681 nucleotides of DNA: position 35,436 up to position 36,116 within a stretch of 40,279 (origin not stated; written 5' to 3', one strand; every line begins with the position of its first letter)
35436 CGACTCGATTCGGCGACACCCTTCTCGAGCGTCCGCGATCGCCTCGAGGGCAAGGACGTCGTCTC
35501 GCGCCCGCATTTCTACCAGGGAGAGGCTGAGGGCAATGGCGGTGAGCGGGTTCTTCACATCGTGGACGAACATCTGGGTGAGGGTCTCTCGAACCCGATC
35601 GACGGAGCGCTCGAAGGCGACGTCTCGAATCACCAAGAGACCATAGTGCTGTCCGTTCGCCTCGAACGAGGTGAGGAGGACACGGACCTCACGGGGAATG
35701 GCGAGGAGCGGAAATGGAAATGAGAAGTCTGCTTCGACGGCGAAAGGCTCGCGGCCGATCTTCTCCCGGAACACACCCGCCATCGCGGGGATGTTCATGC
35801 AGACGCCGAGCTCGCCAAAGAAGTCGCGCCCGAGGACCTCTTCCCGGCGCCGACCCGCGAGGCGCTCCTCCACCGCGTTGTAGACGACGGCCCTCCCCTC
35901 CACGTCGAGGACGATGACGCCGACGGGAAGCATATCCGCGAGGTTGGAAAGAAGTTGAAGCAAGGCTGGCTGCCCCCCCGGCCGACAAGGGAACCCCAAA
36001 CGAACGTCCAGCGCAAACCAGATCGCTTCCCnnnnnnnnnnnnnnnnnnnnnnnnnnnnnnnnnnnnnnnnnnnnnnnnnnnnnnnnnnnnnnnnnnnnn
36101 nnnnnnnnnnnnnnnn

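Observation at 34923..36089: Histidine kinase with a photoactive-yellow-protein (PYP) sensor domain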

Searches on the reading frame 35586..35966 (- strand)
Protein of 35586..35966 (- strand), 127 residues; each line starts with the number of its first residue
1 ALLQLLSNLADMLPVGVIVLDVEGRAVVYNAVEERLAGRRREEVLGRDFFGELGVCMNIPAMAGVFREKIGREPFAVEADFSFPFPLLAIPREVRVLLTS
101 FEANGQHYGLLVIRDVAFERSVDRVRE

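Call 6: search_solved_structures(query=window:35586-35966:-, max_evalue=10, show_alignments=4)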
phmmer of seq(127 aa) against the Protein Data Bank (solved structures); distinct sequences matched with E-value up to 10: 42.
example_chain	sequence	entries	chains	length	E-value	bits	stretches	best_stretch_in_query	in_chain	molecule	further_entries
1mzu_A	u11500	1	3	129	5.6e-14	55.6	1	11-95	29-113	PPR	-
1otd_A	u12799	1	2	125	1e-10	45.1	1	8-110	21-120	Photoactive yellow protein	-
1gsv_A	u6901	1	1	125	8.7e-10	42.1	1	9-110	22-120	PHOTOACTIVE YELLOW PROTEIN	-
1xfn_A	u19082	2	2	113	1.1e-09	41.7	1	10-110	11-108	Photoactive yellow protein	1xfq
1d7e_A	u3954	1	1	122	1.6e-09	41.2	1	9-110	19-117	PHOTOACTIVE YELLOW PROTEIN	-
7spx_A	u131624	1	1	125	1.6e-09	41.2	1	9-110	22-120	Photoactive yellow protein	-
1kou_A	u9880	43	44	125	1.7e-09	41.1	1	9-110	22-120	PHOTOACTIVE YELLOW PROTEIN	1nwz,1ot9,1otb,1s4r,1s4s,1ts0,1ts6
1f98_A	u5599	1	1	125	1.7e-09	41.1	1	9-110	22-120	PHOTOACTIVE YELLOW PROTEIN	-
6umy_A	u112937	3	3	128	1.8e-09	41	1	10-110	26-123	Photoactive yellow protein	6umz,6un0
2kx6_A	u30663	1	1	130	1.9e-09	41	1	10-110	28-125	Photoactive yellow protein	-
7spv_A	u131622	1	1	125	2e-09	40.9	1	9-109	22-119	Photoactive yellow protein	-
2i9v_A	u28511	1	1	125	3.5e-09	40.1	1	9-110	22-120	Photoactive yellow protein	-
1ot6_A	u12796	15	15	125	4.5e-09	39.8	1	9-110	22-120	Photoactive yellow protein | photoactive yellow protein, PYP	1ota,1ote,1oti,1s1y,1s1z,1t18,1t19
1odv_A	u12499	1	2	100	5.6e-09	39.4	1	14-110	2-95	PHOTOACTIVE YELLOW PROTEIN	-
1gsx_A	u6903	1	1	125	6.2e-09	39.3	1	9-110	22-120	PHOTOACTIVE YELLOW PROTEIN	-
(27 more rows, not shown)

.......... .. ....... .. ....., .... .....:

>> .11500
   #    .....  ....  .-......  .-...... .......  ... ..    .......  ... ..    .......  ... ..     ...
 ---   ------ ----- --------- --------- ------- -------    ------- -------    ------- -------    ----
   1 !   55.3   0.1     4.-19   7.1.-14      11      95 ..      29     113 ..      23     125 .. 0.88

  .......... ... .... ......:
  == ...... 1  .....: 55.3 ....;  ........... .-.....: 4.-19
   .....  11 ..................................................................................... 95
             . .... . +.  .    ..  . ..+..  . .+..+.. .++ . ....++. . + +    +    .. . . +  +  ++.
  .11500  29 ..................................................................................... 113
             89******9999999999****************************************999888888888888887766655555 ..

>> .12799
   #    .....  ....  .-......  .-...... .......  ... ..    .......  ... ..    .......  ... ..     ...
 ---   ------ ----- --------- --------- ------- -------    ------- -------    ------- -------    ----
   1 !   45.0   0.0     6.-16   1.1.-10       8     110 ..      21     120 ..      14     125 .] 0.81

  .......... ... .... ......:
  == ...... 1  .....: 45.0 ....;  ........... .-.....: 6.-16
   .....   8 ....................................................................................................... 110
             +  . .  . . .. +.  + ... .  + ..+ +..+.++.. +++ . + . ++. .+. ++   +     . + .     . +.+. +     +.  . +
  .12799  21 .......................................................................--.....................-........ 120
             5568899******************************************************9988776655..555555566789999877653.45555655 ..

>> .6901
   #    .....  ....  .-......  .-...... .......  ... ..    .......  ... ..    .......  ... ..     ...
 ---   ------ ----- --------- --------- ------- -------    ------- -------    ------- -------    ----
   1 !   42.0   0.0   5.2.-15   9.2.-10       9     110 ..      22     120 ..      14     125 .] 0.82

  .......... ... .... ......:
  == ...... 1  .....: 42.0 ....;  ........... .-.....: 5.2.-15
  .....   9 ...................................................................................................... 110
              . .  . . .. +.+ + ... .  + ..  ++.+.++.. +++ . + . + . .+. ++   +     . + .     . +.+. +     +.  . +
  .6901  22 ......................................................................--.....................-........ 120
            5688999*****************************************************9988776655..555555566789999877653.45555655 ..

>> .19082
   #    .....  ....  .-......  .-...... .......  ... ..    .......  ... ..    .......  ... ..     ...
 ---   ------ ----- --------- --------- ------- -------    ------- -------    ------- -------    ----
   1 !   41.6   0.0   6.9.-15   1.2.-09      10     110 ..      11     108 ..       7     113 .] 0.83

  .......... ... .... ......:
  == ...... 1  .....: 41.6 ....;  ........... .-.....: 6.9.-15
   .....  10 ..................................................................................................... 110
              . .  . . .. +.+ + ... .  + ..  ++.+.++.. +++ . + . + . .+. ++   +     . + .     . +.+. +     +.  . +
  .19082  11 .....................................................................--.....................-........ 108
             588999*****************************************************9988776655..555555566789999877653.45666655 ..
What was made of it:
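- Checked: The next PAS domain (EcDOS) is at E 0.2 (call 6).
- There is a 13-order-of-magnitude gap between PYP hits and any other PAS domain in the PDB (call 6).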

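Call 40: search_protein_families(library=ncbifam, alignment_id=A2, max_evalue=0.001)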
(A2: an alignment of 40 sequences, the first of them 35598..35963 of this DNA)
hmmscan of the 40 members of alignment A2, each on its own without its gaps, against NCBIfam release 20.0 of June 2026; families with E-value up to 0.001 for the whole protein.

A. member 1, window:35598-35963:- (122 aa): 2 families
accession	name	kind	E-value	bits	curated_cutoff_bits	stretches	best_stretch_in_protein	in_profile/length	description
TIGR02373.1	photo_yellow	equivalog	5.6e-17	62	143.05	1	9-111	22-121/124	photoactive yellow protein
TIGR00229.1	sensory_box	domain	0.00026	21.1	22.9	1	3-76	5-77/126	PAS domain S-box protein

B. families by the number of members that match (of 40 scanned): 8 families
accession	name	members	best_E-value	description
TIGR02373.1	photo_yellow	40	6.1e-24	photoactive yellow protein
TIGR00229.1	sensory_box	33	7.3e-08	PAS domain S-box protein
NF052573.1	HisKinEspAMyxo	15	2.3e-06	serine histidine kinase EspA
NF046044.1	PnpS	8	9.6e-05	two-component system histidine kinase PnpS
NF008467.0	PRK11359.1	4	1.6e-06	oxygen-sensing cyclic-di-GMP phosphodiesterase DosP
NF008468.0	PRK11360.1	4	3.4e-05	two-component system sensor histidine kinase AtoS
NF041552.1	TF_PrdR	2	0.00023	sigma-54 dependent transcriptional regulator PrdR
TIGR02938.1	nifL_nitrog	1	0.00068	nitrogen fixation negative regulator NifL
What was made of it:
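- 35619..35963 (-): PYP-type PAS sensor domain (residues 1-115 of the 346-aa protein): one short N-terminal helix, then the PAS core. TIGR02373 E 5.6e-17, covering profile positions 22-121 of 124 (call 40).
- Checked: NCBIfam TIGR02373 photo_yellow gives E 5.6e-17 (62 bits) against E 2.6e-4 (21 bits) for the generic PAS model (call 40).
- TIGR02373 scores 62 bits against 21 bits for generic PAS (call 40). All 40 family domains scanned hit TIGR02373, best 6e-24 (call 40). The PYP model scores 41 bits more than the generic PAS model (call 40).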

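Call 44: predict_structure(alignment_id=A2)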
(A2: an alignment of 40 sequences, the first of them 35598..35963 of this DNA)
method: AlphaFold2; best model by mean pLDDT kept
length: 122 residues; sequences in the alignment: 40
mean_pLDDT: 90.8   pTM: 0.84
mean pLDDT of the five models: 90.8, 90.1, 89.3, 88.7, 84.9
residues with pLDDT >= 90: 90; 70-90: 22; 50-70: 10; < 50: 0
segments of 3 or more residues with pLDDT < 50: none
pLDDT, mean of each block of 10 residues (from residue 1): 83 96 97 92 97 93 98 96 68 94 96 85 66
secondary structure, 60 per line:
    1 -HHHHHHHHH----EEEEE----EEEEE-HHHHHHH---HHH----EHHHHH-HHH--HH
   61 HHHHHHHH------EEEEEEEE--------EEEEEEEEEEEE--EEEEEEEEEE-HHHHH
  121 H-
elements in order: H2-10 E15-19 E24-28 H30-36 H48-52 H59-68 E75-82 E91-102 E105-114 H116-121
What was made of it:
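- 35619..35963 (-): AlphaFold domain model pLDDT 90.8 (call 44).
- The domain model has pLDDT 90.8 (call 44).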

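Call 48: fold_search(model_id=the predicted structure, library=pdb)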
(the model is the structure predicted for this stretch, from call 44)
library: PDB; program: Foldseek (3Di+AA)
matches with E <= 10: 1451; with E <= 0.001: 193
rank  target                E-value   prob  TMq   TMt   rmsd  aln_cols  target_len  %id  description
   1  2phy                  8.6e-09  1.00  0.78  0.76   2.0       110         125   26  PHOTOACTIVE YELLOW PROTEIN, DARK STATE (UNBLEACHED) (released 1995-10-15)
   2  1f9i                  1.4e-08  1.00  0.77  0.75   2.3       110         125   24  CRYSTAL STRUCTURE OF THE PHOTOACTIVE YELLOW PROTEIN MUTANT Y42F (released 2000-07-21)
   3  2pyp                  1.7e-08  1.00  0.78  0.76   2.0       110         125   25  PHOTOACTIVE YELLOW PROTEIN, PHOTOSTATIONARY STATE, 50% GROUND STATE, 50% BLEACHED (released 1998-04-29)
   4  1otd_A                1.9e-08  1.00  0.75  0.86   2.1       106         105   28  STRONG HYDROGEN BONDS IN PHOTOACTIVE YELLOW PROTEIN AND THEIR ROLE IN ITS PHOTOCYCLE (released 2004-05-11)
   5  1mzu_B                3.2e-08  1.00  0.64  0.68   3.8       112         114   35  Crystal Structure of the Photoactive Yellow Protein Domain from the Sensor Histidine Kinase Ppr from Rhodospirillum ce (released 2003-02-25)
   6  1uwn                  3.4e-08  1.00  0.78  0.77   2.0       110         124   24  The Initial Events in the Photocycle of Photoactive Yellow Protein: A Common Mechanism on Light Activation in Photorecep (released 2004-03-25)
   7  1ot6_MODEL_1_A        3.8e-08  1.00  0.78  0.76   2.0       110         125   24  CRYOTRAPPED CRYSTAL STRUCTURE OF THE E46Q MUTANT OF PHOTOACTIVE YELLOW PROTEIN UNDER CONTINUOUS ILLUMINATION A (released 2004-05-11)
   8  2qj7                  3.8e-08  1.00  0.77  0.76   2.2       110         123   24  PYP ultra-high resolution of a bacterial photoreceptor (released 2008-05-20)
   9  6mkt                  4.2e-08  1.00  0.77  0.76   2.1       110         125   24  Photoactive Yellow Protein with 3-chlorotyrosine substituted at position 42 (released 2019-05-29)
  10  7spx                  4.5e-08  1.00  0.76  0.75   2.4       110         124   24  Crystal structure of photoactive yellow protein (PYP); F28oCNF construct (released 2022-05-11)
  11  8e1l                  5.3e-08  1.00  0.78  0.76   2.0       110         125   24  Crystal structure of photoactive yellow protein (PYP); F96oCNF M100N construct (released 2022-08-24)
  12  8e02                  6.7e-08  1.00  0.77  0.75   2.2       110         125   24  Crystal structure of photoactive yellow protein (PYP); F96oCNF T103V construct (released 2022-08-24)
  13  8dzx                  7.5e-08  1.00  0.77  0.76   2.1       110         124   24  Crystal structure of photoactive yellow protein (PYP); F96oCNF M100K construct (released 2022-08-24)
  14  1mzu_C                8.0e-08  1.00  0.61  0.68   3.8       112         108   33  Crystal Structure of the Photoactive Yellow Protein Domain from the Sensor Histidine Kinase Ppr from Rhodospirillum ce (released 2003-02-25)
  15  8e1k                  8.4e-08  1.00  0.77  0.76   2.1       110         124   24  Crystal structure of photoactive yellow protein (PYP); F96oCNF M100Q construct (released 2022-08-24)
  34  1mzu_A                3.1e-07  1.00  0.70  0.79   2.4       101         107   35  Crystal Structure of the Photoactive Yellow Protein Domain from the Sensor Histidine Kinase Ppr from Rhodospirillum ce (released 2003-02-25)
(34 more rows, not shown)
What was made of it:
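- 35619..35963 (-): Foldseek top 35 hits are all PYP; 2phy has TM 0.78 and rmsd 2.0 A over 110 columns (call 48).
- Closest known: Ppr. Same: Best sequence match of the sensor domain in the PDB (E 5.6e-14, about 35% identity) (calls 6, 48).
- Closest known: Halorhodospira halophila photoactive yellow protein. Same: Same fold (TM 0.78, rmsd 2.0 A over 110 columns) (call 48).
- Its 35 best PDB matches are PYP structures (TM 0.78, rmsd 2.0 A); heme and LOV PAS domains rank lower (call 48). The top 35 structural hits are PYPs (call 48).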

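Call 71: search_protein_representatives(alignment_id=A2)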
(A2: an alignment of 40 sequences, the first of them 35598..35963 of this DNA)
Query: 40 sequences, 126 profile positions. Proteins with E-value up to 0.001 (for the whole library): 8722; up to 1e-10: 981; up to 1e-30: 51. The best 150 are listed.
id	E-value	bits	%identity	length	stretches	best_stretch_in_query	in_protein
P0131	7.0e-90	313.6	-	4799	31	8-104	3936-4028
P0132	4.3e-68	243.2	-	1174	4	10-111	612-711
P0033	6.8e-50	184.4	-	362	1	6-126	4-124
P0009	8.2e-49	180.9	-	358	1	4-125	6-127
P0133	1.6e-48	180.0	-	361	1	6-126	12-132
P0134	1.7e-47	176.6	-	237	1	5-126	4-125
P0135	5.4e-47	175.0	-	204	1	5-125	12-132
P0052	3.5e-46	172.4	-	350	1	4-126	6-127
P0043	5.5e-46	171.8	-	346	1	13-126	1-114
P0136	1.1e-45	170.8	-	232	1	4-124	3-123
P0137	1.1e-45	170.8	-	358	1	6-125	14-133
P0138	4.1e-45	168.9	-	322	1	5-126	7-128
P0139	1.8e-44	166.8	-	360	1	5-125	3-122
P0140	3.5e-44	165.9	-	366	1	5-125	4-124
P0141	4.1e-43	162.5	-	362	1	7-126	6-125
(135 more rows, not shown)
